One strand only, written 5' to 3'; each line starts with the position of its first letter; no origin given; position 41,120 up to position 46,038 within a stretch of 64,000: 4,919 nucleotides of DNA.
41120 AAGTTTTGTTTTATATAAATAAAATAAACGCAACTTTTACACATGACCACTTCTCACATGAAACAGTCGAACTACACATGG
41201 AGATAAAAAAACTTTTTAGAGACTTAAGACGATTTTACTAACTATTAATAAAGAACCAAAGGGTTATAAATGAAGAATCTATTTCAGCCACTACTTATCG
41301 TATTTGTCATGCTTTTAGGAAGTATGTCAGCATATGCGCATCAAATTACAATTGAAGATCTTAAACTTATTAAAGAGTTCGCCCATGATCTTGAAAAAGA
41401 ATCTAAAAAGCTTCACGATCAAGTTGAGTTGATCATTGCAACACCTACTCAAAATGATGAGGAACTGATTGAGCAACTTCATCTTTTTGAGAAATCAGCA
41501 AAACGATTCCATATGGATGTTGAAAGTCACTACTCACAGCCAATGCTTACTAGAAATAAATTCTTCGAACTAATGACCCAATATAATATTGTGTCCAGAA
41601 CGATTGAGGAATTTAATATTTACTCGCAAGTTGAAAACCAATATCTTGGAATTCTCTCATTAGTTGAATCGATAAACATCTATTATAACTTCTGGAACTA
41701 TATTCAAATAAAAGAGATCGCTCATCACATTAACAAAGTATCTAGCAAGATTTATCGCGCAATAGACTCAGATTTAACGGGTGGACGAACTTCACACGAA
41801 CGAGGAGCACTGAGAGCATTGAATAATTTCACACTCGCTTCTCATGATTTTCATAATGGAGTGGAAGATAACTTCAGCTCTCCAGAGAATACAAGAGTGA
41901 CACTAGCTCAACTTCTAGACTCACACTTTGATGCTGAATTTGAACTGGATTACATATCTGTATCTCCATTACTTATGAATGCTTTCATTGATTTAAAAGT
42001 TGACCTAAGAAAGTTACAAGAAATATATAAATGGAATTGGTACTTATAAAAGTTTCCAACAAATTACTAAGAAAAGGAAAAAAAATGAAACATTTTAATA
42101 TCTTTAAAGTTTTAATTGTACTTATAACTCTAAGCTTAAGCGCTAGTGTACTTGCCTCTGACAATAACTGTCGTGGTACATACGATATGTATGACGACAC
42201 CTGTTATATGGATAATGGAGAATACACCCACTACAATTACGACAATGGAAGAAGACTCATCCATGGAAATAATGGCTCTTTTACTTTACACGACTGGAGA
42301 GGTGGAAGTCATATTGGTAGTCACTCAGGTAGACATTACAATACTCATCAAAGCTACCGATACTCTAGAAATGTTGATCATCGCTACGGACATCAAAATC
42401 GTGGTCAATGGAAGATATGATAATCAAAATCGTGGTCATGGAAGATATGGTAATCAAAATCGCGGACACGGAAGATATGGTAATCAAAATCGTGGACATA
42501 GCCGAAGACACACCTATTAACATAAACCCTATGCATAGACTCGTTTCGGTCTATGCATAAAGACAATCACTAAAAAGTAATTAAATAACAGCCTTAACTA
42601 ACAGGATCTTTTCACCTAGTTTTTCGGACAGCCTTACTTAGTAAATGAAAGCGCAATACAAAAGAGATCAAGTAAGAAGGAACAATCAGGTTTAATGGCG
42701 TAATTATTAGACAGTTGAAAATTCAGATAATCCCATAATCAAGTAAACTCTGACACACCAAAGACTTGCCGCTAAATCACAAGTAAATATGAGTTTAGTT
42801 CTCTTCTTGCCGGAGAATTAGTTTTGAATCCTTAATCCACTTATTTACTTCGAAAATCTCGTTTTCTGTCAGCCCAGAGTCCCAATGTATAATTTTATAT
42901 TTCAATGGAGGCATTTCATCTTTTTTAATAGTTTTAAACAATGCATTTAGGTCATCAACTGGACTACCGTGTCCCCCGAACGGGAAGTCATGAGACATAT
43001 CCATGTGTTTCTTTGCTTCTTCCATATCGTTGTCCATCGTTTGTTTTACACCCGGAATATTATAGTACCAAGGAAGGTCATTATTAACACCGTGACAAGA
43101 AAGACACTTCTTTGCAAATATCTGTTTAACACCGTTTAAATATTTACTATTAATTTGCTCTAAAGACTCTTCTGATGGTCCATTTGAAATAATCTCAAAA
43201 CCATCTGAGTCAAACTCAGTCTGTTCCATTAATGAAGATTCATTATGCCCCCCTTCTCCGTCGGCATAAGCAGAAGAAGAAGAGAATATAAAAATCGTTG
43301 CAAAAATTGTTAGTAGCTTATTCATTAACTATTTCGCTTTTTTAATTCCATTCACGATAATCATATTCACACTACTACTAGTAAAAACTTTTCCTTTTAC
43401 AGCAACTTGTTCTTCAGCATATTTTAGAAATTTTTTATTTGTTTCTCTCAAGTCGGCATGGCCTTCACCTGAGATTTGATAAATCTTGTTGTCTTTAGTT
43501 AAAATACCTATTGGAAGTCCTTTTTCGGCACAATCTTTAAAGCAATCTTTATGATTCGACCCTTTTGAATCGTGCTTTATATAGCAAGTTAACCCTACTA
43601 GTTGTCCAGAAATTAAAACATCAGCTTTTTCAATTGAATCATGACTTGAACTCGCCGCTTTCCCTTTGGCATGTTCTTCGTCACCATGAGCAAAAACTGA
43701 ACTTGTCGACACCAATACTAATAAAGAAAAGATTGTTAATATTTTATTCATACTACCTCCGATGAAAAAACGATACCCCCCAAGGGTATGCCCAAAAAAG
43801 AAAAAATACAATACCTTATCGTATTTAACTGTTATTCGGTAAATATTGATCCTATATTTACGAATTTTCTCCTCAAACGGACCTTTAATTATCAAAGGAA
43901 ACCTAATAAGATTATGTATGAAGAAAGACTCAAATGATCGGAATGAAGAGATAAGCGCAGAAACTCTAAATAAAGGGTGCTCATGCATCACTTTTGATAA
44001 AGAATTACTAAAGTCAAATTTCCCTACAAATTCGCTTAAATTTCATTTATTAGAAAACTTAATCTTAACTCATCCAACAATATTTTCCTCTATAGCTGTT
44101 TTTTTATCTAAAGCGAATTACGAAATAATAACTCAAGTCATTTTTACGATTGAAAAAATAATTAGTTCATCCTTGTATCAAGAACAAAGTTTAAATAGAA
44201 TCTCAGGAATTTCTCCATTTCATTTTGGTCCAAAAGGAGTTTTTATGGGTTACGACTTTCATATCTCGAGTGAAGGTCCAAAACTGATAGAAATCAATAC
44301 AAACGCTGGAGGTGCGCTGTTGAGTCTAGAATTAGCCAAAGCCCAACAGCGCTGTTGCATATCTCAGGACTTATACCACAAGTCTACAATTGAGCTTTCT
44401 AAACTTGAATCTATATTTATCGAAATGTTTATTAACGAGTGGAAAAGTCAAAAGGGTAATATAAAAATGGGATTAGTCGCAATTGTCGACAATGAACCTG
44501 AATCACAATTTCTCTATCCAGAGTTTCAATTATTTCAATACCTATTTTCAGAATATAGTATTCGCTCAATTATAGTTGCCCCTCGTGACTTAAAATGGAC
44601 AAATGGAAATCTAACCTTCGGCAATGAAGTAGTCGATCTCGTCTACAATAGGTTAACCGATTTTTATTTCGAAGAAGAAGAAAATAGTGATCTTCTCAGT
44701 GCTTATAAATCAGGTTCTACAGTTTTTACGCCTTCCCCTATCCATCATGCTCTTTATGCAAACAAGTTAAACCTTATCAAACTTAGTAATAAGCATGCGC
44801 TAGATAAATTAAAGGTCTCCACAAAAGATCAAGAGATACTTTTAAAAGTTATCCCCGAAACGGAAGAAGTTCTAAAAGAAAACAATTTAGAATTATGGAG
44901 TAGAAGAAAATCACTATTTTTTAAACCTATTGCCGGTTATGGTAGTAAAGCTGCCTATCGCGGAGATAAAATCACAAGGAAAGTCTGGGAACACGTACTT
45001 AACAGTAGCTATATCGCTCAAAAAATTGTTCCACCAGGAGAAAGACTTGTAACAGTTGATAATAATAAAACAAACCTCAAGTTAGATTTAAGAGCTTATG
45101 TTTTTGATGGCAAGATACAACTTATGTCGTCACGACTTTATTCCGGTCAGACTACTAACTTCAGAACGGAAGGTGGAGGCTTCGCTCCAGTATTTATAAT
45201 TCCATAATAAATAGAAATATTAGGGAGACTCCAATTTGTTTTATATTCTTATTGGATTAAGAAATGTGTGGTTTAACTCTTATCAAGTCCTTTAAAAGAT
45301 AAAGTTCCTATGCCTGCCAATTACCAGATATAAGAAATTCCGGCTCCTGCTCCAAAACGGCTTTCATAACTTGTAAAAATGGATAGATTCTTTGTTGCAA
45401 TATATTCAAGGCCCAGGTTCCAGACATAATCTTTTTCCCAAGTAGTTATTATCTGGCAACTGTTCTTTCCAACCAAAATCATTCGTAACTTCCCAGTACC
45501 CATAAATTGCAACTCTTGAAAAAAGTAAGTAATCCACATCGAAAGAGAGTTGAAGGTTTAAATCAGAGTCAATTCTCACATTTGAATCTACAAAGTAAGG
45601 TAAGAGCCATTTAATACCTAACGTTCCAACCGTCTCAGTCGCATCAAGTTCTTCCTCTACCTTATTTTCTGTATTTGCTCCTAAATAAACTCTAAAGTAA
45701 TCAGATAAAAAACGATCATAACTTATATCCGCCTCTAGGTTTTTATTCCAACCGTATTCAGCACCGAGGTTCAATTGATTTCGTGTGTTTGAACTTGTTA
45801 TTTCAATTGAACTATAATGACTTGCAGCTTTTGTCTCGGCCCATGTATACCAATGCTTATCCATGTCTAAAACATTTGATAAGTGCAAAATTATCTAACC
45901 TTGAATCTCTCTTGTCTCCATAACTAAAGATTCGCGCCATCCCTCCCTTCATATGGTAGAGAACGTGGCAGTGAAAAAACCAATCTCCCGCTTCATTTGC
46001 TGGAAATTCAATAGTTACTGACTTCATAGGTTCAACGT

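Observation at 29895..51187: At least eight CsoR-type operator boxes tie about 20 kb of mostly uncharacterised genes into one apparent copper regulon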

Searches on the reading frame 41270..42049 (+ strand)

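Call 9: search_protein_families(library=pfam, proteins=[window:41270-42049:+], max_evalue=0.01)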
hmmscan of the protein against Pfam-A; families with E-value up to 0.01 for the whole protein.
window:41270-42049:+ (259 aa): 0 families

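Call 42: search_protein_families(library=ncbifam, proteins=[window:41270-42049:+], max_evalue=0.1)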
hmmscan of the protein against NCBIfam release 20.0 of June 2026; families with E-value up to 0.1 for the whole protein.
window:41270-42049:+ (259 aa): 1 family
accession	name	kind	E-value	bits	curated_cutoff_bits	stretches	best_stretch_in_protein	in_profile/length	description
NF051880.1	FlagAsmCDGMPTipF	equivalog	0.051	12.4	600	1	27-142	64-183/421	flagella assembly cyclic-di-GMP phosphodiesterase TipF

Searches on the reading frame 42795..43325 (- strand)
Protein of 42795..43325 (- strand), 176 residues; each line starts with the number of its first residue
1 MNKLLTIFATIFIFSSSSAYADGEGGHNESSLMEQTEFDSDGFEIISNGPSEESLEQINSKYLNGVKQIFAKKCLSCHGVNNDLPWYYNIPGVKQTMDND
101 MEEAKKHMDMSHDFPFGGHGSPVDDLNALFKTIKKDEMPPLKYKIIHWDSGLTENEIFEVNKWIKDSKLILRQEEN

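Call 9: search_protein_families(library=pfam, proteins=[window:42795-43325:-], max_evalue=0.01)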
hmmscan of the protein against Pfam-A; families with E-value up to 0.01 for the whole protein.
window:42795-43325:- (176 aa): 2 families
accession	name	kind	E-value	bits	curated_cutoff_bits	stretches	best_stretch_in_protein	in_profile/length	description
PF14376.11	Haem_bd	-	1.7e-24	86.8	27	1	62-165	30-132/133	Haem-binding domain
PF00034.26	Cytochrom_C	-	0.0017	20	21.3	1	67-107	5-50/90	Cytochrome c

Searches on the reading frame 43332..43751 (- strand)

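Call 9: search_protein_families(library=pfam, proteins=[window:43332-43751:-], max_evalue=0.01)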
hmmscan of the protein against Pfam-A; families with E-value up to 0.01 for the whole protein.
seq(140 aa): 0 families

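Call 42: search_protein_families(library=ncbifam, proteins=[window:43332-43751:-], max_evalue=0.1)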
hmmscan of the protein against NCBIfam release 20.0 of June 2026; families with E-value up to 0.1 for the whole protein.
seq(140 aa): 1 family
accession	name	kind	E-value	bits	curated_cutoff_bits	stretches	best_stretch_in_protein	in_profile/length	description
NF038029.1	LP_plasma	domain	0.081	13.4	24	1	1-21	1-21/24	lipoprotein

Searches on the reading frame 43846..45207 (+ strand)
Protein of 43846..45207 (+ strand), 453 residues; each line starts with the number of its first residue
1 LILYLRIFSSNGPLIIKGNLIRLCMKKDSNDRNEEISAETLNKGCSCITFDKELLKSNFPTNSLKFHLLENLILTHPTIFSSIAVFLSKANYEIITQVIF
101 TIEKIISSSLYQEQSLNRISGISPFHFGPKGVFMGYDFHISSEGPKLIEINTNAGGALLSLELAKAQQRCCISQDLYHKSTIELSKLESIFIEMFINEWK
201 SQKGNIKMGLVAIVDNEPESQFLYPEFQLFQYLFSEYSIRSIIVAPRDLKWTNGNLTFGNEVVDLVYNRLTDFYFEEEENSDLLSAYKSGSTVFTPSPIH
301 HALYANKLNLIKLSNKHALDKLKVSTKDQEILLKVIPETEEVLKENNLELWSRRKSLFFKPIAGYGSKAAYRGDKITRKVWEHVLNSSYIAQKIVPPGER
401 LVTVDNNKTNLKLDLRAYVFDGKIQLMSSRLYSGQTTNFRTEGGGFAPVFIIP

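Call 9: search_protein_families(library=pfam, proteins=[window:43846-45207:+], max_evalue=0.01)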
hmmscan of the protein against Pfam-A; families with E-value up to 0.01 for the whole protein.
window:43846-45207:+ (453 aa): 0 families

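Call 42: search_protein_families(library=ncbifam, proteins=[window:43846-45207:+], max_evalue=0.1)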
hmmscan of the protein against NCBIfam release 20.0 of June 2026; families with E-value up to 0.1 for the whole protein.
window:43846-45207:+ (453 aa): 0 families

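Call 43: search_solved_structures(query=window:43846-45207:+, max_evalue=1)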
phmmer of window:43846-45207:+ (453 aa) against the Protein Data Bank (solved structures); distinct sequences matched with E-value up to 1: 0.

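Call 50: find_homologous_proteins(query=window:43918-45207:+, max_evalue=0.001)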
Query window:43918-45207:+ (429 aa): 8000 proteins with E <= 0.001 among 8000 candidates; the best 120 are listed.
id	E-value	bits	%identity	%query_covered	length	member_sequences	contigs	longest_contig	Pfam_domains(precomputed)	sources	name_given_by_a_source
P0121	1.1e-283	958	100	100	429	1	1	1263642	-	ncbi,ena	-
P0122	2.6e-167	575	61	97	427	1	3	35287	-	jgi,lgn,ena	-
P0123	1.2e-149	516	55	97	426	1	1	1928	-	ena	-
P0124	1.5e-149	516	54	97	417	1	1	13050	-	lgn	-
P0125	1.9e-149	516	54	97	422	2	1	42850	-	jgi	jgi:hypothetical protein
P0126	3.3e-149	515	54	97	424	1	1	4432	-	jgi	jgi:hypothetical protein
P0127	5.9e-149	514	54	98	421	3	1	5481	-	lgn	-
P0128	1.2e-148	513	54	97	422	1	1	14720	-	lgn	-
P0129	1.7e-148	513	53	97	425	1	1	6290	-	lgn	-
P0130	1.7e-148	513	54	97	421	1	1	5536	-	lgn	-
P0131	6.4e-148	511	54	97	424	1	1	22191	-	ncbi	-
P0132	5.3e-147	508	55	97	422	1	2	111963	-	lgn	-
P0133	4.9e-146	504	53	97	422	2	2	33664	-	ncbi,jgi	jgi:hypothetical protein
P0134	1.2e-145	503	53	97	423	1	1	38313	-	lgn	-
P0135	1.7e-145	503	54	97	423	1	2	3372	-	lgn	-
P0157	5.3e-137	475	52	97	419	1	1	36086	PF14403.12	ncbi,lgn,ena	-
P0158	4.9e-136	472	51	97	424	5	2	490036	PF03738.20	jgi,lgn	-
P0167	4.1e-132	459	50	97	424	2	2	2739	PF03738.20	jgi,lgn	-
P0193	4.9e-129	449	48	97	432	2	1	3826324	-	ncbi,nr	ncbi:hypothetical protein [Sulfurimicrobium lacus]|nr:hypothetical protein [Sulfurimicrobium lacus]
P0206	3.3e-128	446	50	94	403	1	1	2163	PF03738.20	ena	-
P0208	4.0e-128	446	48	97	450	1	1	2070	PF14403.12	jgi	jgi:hypothetical protein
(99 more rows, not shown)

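Call 51: find_encoding_contigs(protein=P0122, flank=8000, max_places=2)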
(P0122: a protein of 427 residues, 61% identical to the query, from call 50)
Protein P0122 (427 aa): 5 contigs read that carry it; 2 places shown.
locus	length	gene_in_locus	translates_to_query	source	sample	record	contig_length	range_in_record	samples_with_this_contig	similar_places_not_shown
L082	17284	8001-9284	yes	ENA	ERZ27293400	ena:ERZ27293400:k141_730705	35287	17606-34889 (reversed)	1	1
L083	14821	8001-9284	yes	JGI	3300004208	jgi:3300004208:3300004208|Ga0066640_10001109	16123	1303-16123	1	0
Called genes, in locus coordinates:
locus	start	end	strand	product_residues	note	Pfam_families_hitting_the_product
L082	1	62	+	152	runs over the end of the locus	PF14376:Haem_bd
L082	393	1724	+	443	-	PF02321:OEP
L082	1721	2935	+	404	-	PF25973:BSH_CzcB (weak), PF25919:BSH_CusB, PF25869:3HB_CusB (weak), PF25944:Beta-barrel_RND (weak), PF25954:Beta-barrel_RND_2, PF25975:CzcB_C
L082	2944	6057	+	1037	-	PF00873:ACR_tran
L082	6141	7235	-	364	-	-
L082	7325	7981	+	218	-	PF13442:Cytochrome_CBB3 (weak), PF00034:Cytochrom_C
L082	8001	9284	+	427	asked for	-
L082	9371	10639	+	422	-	PF07992:Pyr_redox_2, PF00070:Pyr_redox (weak), PF22366:NDH2_C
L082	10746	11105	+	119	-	PF00072:Response_reg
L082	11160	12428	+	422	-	PF00180:Iso_dh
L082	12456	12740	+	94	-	-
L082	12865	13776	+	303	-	-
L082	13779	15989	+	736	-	-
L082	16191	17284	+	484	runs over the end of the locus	-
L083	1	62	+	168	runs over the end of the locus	PF14376:Haem_bd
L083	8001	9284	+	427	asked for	-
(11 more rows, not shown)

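Call 52: find_encoding_contigs(protein=P0193, flank=8000, max_places=1)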
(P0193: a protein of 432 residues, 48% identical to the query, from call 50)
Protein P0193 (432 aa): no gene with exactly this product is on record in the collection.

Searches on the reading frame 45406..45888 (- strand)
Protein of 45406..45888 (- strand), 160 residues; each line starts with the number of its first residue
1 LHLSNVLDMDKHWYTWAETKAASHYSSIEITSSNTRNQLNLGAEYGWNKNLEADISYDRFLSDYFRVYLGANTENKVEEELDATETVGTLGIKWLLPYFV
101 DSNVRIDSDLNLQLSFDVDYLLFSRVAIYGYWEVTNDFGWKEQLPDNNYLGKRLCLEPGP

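Call 8: search_protein_families(library=pfam, proteins=[window:45406-45888:-], max_evalue=0.01)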
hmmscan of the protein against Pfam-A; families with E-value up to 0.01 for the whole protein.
window:45406-45888:- (160 aa): 1 family
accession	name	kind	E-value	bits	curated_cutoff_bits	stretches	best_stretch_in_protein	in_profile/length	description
PF05275.17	CopB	-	0.0079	16.2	27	1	48-127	50-129/208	Copper resistance protein B precursor (CopB)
